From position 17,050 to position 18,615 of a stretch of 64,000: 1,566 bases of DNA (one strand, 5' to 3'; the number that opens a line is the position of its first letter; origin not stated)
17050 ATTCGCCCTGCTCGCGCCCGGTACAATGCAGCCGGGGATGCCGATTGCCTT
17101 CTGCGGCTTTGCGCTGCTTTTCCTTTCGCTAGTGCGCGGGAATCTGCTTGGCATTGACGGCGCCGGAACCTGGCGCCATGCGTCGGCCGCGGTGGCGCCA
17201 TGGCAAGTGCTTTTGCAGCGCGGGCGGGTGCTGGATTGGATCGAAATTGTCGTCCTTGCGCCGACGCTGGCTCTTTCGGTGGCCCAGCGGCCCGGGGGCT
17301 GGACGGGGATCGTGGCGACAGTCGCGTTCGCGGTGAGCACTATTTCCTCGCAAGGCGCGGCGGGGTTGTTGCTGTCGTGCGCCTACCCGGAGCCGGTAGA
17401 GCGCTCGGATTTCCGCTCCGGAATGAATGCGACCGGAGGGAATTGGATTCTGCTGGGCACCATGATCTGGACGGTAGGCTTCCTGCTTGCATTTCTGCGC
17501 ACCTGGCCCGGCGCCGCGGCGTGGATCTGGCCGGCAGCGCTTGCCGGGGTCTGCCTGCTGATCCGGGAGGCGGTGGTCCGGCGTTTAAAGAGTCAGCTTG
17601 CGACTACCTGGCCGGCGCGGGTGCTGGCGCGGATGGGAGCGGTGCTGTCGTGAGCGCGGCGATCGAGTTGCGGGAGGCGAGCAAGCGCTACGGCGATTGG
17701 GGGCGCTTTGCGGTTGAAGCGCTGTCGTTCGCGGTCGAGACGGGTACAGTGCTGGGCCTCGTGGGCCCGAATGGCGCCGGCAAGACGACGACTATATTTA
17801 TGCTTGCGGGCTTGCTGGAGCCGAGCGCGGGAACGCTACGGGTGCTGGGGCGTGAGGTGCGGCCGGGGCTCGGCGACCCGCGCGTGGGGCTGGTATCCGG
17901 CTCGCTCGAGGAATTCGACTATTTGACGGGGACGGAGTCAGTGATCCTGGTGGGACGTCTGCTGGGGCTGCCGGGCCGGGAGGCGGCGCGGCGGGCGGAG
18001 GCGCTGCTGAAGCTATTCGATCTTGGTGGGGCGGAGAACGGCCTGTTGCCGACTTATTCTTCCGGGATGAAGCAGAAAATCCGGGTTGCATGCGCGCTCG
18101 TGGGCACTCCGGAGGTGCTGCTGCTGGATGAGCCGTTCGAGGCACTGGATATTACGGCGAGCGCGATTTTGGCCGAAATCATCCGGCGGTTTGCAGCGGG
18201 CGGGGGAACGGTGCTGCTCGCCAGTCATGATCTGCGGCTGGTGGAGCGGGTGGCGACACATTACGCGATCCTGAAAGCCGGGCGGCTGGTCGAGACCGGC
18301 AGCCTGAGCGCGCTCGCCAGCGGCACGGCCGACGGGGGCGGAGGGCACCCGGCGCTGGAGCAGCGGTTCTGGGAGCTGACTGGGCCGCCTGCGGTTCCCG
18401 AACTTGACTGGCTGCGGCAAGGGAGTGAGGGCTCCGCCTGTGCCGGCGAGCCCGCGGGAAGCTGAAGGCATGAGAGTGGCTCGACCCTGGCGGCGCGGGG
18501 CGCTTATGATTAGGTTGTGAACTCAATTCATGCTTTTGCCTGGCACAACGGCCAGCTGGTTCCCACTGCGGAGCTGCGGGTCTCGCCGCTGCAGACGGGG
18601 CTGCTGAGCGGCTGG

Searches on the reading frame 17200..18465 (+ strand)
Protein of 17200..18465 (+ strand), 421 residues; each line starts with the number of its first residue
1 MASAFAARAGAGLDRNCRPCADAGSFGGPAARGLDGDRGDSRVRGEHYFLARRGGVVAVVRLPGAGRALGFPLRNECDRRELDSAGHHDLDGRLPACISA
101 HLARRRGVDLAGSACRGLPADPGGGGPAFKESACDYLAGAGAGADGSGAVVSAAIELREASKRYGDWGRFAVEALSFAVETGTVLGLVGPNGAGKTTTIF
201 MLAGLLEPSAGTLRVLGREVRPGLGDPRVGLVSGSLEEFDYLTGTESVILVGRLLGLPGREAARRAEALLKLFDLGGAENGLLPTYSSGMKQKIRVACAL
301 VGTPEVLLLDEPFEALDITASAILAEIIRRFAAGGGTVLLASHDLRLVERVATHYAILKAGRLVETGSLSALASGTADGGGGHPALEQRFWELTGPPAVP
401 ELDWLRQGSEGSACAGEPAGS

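Call 9: search_protein_families(library=pfam, proteins=[window:17200-18465:+], max_evalue=0.01)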
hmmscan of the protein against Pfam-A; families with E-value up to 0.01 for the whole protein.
window:17200-18465:+ (421 aa): 2 families
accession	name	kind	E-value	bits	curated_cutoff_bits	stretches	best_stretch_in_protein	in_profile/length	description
PF00005.33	ABC_tran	-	2.1e-23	83.9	25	1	173-313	2-136/137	ABC transporter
PF13304.12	AAA_21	-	2.2e-12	48.1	27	1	273-348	225-303/304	AAA domain, putative AbiEii toxin, Type IV TA system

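Call 11: search_protein_families(library=ncbifam, proteins=[window:17200-18465:+], max_evalue=0.01)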
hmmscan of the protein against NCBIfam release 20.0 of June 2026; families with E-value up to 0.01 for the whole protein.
window:17200-18465:+ (421 aa): 186 families (the best 25 are shown)
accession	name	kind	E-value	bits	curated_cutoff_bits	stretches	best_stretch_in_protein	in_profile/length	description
TIGR01188.1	drrA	subfamily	1.3e-52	178.9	312.45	1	162-373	1-212/302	daunorubicin resistance ABC transporter, ATP-binding protein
NF010060.0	PRK13537.1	equivalog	2.9e-38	131.5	521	1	149-372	10-233/314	nodulation factor ABC transporter ATP-binding protein NodI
NF010059.0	PRK13536.1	equivalog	1.4e-34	119.4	549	1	145-372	34-261/342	nodulation factor ABC transporter ATP-binding protein NodI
TIGR01288.1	nodI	equivalog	4.1e-34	118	424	1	153-372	3-222/303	nodulation factor ABC transporter ATP-binding protein NodI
TIGR03740.1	galliderm_ABC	subfamily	5.6e-32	111.2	309.75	1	157-364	3-203/223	lantibiotic protection ABC transporter ATP-binding subunit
NF033858.1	ABC2_perm_RbbA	equivalog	4.2e-31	107.7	1050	1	153-373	265-485/909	ribosome-associated ATPase/putative transporter RbbA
TIGR03873.1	F420-0_ABC_ATP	hypoth_equivalog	3.5e-28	98.6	372.4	1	168-370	13-222/256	putative F420-0 ABC transporter ATP-binding protein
TIGR03864.1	PQQ_ABC_ATP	hypoth_equivalog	6.7e-28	97.7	302.25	1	154-375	1-222/236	ABC transporter, ATP-binding subunit, PQQ-dependent alcohol dehydrogenase system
TIGR04406.1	LPS_export_lptB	equivalog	7.3e-28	97.5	240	1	158-372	5-222/239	LPS export ABC transporter ATP-binding protein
TIGR01166.1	cbiO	subfamily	7.6e-28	97.3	211.8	1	172-347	8-189/190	cobalt ABC transporter, ATP-binding protein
TIGR00968.1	3a0106s01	subfamily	1.1e-27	97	342.75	1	155-371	1-217/237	sulfate ABC transporter ATP-binding protein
TIGR02673.1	FtsE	equivalog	9.3e-27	94.1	264.85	1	155-361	2-213/214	cell division ATP-binding protein FtsE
TIGR01186.1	proV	subfamily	2e-26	93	326.6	1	169-368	6-213/363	betaine/proline/choline family ABC transporter ATP-binding protein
NF010068.0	PRK13548.1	equivalog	7.2e-26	90.8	261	1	169-369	18-227/261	heme ABC transporter ATP-binding protein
TIGR01257.1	rim_protein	equivalog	9e-26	89.1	4012.85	1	153-379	1936-2164/2272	rim ABC transporter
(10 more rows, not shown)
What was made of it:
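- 17650..18465 (+): ABC transporter ATPase of 271 aa, DrrA/ABC-2 type. Its GTG overlaps the preceding stop codon. PF00005 2.1e-23; TIGR01188 drrA 1.3e-52, below its curated cut-off (calls 9, 11).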
